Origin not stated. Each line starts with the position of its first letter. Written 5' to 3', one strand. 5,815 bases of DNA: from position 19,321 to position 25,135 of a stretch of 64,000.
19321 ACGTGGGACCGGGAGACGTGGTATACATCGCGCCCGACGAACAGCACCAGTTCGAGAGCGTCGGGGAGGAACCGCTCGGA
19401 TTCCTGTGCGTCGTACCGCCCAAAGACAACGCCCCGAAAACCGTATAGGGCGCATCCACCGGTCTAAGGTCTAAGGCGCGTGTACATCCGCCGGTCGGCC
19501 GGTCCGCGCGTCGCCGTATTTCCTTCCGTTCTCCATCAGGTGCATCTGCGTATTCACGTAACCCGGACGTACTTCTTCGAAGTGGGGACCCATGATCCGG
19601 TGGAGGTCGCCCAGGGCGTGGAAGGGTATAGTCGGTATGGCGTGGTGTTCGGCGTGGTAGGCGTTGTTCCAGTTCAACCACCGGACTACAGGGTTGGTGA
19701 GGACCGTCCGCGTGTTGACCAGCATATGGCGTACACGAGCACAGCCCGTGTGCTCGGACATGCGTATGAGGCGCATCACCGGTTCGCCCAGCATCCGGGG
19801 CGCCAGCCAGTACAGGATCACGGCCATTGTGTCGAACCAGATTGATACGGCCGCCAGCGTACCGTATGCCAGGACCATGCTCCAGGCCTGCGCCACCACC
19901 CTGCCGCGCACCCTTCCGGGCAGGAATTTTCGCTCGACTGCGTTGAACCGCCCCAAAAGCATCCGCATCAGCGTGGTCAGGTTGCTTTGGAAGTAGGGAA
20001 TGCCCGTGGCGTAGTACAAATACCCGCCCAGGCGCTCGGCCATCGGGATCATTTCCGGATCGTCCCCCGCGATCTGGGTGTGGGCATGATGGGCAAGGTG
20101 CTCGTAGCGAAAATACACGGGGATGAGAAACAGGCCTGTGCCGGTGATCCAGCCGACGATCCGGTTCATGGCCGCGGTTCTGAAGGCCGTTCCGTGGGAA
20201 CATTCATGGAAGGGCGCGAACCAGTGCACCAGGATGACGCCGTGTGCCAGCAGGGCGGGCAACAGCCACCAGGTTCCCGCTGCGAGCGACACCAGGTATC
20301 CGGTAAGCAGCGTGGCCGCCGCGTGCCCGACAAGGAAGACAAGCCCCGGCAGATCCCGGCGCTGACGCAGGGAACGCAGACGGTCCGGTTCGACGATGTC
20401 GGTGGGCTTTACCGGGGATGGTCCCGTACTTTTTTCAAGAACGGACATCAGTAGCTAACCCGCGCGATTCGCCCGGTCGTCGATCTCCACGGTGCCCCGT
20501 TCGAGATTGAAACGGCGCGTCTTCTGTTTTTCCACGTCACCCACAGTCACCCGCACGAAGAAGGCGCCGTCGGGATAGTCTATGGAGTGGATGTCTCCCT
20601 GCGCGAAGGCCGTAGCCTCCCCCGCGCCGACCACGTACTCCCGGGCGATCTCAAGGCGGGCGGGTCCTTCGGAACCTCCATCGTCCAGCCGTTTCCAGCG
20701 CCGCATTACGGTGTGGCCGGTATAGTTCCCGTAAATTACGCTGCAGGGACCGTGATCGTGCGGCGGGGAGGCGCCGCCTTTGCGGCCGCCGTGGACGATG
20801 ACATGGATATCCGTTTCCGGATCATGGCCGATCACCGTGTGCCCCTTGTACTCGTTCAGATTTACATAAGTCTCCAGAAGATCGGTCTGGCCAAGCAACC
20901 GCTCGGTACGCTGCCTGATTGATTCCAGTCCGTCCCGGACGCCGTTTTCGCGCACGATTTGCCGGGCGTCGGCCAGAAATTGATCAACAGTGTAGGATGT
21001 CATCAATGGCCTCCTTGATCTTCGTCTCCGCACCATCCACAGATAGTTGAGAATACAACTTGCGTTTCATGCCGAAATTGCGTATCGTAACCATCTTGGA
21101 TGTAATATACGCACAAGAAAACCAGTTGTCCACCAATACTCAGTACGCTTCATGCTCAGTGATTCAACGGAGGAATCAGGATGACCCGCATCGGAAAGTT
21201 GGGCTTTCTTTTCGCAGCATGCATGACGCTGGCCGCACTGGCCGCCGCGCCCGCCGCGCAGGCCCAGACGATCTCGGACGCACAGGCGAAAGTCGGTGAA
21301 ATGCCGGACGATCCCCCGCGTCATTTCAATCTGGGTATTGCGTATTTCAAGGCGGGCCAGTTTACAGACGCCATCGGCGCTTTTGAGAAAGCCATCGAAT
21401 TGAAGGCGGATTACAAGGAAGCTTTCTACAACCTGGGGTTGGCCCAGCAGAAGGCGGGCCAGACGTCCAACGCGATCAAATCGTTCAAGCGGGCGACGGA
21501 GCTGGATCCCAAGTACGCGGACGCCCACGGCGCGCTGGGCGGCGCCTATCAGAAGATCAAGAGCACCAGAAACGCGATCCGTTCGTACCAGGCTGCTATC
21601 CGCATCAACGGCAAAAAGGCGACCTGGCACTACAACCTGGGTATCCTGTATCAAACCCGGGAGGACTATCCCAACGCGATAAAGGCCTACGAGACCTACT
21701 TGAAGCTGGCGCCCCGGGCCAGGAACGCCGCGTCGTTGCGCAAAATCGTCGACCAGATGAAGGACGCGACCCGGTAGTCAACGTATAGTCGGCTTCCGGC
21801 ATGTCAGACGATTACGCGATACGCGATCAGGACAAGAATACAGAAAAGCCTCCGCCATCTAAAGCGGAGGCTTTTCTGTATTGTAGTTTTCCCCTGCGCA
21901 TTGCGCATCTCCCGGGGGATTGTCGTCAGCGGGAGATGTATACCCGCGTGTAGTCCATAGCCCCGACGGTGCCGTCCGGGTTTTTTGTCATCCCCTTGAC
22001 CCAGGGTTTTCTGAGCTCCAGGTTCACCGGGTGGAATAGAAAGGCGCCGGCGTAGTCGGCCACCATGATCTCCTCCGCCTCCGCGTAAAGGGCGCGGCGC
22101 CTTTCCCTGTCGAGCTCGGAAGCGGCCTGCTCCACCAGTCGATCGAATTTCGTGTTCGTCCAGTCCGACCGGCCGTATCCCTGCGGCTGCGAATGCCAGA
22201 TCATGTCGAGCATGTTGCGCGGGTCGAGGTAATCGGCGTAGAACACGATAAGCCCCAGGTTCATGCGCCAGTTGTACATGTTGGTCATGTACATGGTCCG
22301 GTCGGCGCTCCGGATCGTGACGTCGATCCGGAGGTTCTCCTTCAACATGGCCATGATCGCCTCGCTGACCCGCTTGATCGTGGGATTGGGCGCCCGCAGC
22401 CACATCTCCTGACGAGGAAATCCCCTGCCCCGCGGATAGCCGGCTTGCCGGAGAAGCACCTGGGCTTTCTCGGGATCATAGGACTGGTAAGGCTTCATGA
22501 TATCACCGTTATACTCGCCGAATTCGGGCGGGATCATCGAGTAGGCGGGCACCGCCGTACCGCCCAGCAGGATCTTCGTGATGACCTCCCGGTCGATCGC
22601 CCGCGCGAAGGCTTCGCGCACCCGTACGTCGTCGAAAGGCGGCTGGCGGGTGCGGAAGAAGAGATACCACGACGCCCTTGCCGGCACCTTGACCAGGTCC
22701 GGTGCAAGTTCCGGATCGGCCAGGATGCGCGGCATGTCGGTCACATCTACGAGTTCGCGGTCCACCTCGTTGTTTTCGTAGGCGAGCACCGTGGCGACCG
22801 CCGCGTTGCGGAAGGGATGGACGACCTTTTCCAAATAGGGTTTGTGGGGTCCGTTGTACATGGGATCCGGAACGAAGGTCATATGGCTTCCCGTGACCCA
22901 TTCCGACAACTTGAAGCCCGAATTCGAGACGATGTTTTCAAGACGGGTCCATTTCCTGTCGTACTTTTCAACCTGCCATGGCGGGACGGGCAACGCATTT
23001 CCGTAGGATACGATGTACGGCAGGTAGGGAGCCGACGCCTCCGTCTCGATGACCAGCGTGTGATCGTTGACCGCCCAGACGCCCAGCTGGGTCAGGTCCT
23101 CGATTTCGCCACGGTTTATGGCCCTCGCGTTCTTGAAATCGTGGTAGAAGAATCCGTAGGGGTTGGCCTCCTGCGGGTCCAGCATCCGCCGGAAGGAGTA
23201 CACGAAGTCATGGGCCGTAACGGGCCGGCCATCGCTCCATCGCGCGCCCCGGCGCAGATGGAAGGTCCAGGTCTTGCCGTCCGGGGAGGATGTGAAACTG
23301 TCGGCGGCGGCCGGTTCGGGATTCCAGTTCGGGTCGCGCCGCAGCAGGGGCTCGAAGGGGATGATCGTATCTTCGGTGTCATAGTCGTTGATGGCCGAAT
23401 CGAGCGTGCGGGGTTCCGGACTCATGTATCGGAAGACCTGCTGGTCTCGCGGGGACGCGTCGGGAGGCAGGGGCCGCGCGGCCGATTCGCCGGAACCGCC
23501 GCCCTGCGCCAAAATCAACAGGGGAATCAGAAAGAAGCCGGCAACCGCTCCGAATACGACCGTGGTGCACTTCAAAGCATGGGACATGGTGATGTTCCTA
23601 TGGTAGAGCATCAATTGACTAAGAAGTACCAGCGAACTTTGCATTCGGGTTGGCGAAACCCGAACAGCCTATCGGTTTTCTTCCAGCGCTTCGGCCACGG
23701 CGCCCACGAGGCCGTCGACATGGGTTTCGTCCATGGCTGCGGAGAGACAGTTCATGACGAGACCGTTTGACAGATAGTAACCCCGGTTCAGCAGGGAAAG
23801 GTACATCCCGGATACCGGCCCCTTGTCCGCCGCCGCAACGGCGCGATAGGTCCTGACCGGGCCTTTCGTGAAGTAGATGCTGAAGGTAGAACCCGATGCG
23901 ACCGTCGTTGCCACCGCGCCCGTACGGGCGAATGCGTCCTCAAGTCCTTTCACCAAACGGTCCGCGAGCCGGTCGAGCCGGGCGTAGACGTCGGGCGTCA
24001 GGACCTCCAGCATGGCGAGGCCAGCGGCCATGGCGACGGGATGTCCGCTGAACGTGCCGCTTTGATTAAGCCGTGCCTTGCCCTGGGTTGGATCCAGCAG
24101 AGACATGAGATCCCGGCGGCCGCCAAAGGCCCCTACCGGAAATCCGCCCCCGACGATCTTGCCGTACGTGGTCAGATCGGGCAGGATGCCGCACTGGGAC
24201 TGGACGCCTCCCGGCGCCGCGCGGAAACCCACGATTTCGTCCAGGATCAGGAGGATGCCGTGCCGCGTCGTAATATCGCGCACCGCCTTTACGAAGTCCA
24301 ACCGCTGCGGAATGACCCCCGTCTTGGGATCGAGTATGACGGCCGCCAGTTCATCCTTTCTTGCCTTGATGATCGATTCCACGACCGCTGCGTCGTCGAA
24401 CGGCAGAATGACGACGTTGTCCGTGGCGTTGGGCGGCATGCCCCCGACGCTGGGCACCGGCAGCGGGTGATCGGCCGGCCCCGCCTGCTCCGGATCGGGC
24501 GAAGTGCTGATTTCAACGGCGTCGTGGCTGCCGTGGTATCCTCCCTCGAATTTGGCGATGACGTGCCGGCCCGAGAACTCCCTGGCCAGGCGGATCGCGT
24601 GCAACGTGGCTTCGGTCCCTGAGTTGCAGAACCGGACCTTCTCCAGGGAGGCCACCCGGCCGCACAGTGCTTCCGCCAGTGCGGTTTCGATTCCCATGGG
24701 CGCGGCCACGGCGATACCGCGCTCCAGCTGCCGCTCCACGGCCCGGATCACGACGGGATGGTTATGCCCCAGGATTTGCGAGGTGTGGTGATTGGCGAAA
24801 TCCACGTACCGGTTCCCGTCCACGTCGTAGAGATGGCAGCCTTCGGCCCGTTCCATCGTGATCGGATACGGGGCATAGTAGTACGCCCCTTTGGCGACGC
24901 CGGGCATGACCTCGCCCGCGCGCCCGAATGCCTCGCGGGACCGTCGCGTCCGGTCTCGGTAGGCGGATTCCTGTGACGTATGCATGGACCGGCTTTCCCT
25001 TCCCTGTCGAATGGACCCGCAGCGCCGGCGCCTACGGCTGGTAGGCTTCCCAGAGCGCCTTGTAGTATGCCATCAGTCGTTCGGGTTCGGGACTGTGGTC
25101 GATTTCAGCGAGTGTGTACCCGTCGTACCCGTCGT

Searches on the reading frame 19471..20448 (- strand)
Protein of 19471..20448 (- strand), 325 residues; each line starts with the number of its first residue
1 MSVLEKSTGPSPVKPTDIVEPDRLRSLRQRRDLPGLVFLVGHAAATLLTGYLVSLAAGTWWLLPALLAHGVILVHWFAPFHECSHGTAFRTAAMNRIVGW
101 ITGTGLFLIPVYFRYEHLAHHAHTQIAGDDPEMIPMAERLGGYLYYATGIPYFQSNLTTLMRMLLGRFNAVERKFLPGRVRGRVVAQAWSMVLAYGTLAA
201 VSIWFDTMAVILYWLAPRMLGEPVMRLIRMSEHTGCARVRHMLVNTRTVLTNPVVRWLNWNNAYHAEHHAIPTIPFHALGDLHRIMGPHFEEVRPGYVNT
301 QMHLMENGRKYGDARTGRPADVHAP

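Call 42: search_protein_families(library=pfam, proteins=[window:19471-20448:-], max_evalue=0.00001)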
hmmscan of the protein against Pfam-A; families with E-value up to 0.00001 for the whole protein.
window:19471-20448:- (325 aa): 1 family
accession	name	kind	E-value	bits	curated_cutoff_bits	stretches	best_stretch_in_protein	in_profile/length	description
PF00487.30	FA_desaturase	-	2.9e-34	119.4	29.7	1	59-297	2-249/253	Fatty acid desaturase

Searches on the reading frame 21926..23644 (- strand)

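Call 42: search_protein_families(library=pfam, proteins=[window:21926-23644:-], max_evalue=0.00001)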
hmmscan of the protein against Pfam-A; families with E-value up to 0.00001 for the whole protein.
window:21926-23644:- (572 aa): 1 family
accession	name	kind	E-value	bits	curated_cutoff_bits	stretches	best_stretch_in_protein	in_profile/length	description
PF00496.27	SBP_bac_5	-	3.8e-81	273.5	32.4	1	109-488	2-366/368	Bacterial extracellular solute-binding proteins, family 5 Middle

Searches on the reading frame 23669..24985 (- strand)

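Call 43: search_protein_families(library=pfam, proteins=[window:23669-24985:-], max_evalue=0.00001)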
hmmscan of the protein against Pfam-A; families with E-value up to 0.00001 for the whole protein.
window:23669-24985:- (438 aa): 1 family
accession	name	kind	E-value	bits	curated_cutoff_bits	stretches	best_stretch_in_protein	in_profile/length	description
PF00202.27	Aminotran_3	-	2.9e-56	191.3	30.5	1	39-382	8-360/403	Aminotransferase class-III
